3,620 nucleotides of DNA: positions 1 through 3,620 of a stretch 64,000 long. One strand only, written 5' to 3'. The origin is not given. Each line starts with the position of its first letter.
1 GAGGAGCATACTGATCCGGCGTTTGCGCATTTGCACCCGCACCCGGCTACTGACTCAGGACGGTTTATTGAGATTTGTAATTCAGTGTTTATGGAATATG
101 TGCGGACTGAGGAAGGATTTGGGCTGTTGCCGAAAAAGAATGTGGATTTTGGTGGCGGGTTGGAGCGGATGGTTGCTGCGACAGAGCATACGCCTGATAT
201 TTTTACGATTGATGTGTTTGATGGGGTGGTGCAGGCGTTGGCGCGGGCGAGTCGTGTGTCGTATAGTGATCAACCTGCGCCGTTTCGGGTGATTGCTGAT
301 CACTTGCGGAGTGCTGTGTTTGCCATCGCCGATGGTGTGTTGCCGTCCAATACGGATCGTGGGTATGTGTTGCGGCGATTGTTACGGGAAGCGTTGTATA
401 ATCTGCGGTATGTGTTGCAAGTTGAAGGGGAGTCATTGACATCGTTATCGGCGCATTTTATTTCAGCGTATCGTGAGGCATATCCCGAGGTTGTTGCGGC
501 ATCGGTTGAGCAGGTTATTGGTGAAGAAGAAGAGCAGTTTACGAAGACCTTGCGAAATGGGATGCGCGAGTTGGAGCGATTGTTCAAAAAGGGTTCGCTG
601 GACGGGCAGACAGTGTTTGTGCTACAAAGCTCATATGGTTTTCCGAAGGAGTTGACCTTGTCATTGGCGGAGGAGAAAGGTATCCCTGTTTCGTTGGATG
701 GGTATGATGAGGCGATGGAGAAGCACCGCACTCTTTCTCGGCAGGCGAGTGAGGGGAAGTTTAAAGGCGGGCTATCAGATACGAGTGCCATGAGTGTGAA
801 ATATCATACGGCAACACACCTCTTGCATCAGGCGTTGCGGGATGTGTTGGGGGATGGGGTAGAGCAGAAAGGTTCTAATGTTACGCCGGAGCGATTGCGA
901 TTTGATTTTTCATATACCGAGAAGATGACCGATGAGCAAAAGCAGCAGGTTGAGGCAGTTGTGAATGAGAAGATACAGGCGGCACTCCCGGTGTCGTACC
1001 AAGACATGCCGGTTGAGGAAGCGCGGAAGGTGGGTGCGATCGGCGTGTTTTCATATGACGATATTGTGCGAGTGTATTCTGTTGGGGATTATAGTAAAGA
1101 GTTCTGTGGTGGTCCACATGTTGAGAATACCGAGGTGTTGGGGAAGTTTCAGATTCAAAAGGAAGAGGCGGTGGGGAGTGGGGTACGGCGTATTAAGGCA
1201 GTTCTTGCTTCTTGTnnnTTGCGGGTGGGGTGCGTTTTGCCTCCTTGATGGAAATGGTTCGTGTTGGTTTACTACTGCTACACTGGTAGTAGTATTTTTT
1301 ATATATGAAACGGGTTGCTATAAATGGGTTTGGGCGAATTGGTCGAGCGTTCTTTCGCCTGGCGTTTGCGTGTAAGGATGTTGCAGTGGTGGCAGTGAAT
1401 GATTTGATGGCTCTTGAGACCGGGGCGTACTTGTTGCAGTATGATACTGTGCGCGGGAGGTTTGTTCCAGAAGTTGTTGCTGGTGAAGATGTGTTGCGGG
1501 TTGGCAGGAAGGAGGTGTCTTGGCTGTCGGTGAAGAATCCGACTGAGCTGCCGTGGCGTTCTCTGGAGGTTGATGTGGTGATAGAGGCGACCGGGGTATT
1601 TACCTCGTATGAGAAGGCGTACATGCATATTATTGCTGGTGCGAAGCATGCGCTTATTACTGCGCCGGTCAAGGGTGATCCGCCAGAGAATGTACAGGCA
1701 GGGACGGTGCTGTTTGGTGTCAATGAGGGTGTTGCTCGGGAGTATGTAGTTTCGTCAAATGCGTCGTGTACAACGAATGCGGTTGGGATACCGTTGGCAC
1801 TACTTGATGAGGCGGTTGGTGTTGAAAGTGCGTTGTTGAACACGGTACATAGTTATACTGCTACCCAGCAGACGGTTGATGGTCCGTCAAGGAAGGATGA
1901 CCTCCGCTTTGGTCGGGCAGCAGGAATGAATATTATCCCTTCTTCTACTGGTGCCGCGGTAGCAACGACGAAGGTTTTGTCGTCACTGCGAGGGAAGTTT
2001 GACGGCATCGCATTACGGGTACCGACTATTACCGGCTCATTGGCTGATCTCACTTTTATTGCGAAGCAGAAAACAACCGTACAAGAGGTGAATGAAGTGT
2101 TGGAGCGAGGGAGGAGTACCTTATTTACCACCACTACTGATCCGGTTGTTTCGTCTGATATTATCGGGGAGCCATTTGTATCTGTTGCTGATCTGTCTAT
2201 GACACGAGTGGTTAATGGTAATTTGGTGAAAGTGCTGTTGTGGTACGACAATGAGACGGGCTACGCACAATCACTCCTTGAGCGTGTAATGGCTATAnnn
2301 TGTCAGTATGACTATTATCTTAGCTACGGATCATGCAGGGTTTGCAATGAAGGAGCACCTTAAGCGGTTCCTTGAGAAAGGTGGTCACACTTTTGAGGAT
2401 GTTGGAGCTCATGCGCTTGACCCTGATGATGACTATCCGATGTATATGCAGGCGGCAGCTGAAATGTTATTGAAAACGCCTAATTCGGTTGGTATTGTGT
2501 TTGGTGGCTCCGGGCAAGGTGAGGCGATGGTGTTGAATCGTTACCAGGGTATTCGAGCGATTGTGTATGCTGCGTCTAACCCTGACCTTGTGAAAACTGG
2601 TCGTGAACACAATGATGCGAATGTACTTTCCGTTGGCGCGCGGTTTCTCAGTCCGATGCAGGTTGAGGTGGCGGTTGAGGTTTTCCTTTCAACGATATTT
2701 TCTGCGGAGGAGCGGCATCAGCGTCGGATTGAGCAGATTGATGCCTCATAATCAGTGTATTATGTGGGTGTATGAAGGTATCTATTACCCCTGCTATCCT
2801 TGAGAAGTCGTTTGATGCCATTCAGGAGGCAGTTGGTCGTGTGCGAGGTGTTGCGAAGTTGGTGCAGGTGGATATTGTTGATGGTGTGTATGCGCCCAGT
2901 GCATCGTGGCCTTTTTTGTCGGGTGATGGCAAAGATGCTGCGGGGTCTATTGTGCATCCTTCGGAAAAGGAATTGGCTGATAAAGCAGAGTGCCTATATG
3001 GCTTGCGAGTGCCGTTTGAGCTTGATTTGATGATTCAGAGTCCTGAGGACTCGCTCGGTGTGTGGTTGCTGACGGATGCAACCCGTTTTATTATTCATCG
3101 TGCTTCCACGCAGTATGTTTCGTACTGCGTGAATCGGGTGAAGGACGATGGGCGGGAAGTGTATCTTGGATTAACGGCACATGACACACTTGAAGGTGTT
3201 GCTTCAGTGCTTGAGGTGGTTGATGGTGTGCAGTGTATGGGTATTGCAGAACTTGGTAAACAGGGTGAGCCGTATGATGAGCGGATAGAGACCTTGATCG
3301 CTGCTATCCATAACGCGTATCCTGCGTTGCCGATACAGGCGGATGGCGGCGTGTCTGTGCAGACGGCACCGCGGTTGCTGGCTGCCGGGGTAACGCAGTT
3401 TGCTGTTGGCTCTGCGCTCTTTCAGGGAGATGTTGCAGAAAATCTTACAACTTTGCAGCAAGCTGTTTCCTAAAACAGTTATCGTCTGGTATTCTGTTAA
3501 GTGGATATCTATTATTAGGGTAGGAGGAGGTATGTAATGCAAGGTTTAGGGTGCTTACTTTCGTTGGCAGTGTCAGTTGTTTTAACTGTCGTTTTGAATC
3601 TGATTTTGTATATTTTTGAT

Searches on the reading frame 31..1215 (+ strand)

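Call 53: search_protein_families(library=pfam, proteins=[window:31-1215:+], max_evalue=0.00001)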
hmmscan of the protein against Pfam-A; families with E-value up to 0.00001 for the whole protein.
window:31-1215:+ (395 aa): 2 families
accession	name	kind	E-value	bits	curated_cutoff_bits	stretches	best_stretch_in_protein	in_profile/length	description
PF01411.24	tRNA-synt_2c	-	2e-58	198.7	30.3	1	6-246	189-437/552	tRNA synthetases class II (A)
PF07973.19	tRNA_SAD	-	9.9e-17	61.1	24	1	346-388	1-43/44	Threonyl and Alanyl tRNA synthetase second additional domain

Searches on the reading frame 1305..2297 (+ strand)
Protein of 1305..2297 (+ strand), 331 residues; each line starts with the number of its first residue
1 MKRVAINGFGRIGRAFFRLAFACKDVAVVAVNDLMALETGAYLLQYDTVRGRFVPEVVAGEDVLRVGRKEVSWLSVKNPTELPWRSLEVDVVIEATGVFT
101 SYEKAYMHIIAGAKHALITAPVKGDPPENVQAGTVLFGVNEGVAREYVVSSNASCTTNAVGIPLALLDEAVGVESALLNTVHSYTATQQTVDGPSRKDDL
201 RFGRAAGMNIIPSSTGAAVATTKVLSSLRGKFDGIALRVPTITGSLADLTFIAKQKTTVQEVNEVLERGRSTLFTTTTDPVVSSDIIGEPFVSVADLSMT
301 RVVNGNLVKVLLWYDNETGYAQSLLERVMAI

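Call 53: search_protein_families(library=pfam, proteins=[window:1305-2297:+], max_evalue=0.00001)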
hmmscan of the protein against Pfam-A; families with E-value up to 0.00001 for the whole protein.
window:1305-2297:+ (331 aa): 2 families
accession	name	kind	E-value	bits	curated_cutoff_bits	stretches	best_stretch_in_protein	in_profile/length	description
PF02800.25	Gp_dh_C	-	8e-46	155.9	24.4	1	165-314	6-158/158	Glyceraldehyde 3-phosphate dehydrogenase, C-terminal domain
PF00044.30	Gp_dh_N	-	1.7e-32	112.1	31.7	1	3-101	2-100/101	Glyceraldehyde 3-phosphate dehydrogenase, NAD binding domain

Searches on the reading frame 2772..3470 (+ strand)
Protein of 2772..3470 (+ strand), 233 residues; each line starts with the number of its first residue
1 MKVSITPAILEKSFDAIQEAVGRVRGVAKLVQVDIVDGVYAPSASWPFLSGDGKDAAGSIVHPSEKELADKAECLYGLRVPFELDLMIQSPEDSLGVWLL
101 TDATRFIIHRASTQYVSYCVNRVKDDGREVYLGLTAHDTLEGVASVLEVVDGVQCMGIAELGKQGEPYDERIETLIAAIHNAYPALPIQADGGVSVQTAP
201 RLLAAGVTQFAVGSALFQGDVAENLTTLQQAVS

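Call 53: search_protein_families(library=pfam, proteins=[window:2772-3470:+], max_evalue=0.00001)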
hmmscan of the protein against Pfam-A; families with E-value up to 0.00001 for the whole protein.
window:2772-3470:+ (233 aa): 1 family
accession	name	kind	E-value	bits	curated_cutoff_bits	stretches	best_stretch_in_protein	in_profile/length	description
PF00834.25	Ribul_P_3_epim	-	4.9e-18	65.7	21.1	1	79-217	57-198/198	Ribulose-phosphate 3 epimerase family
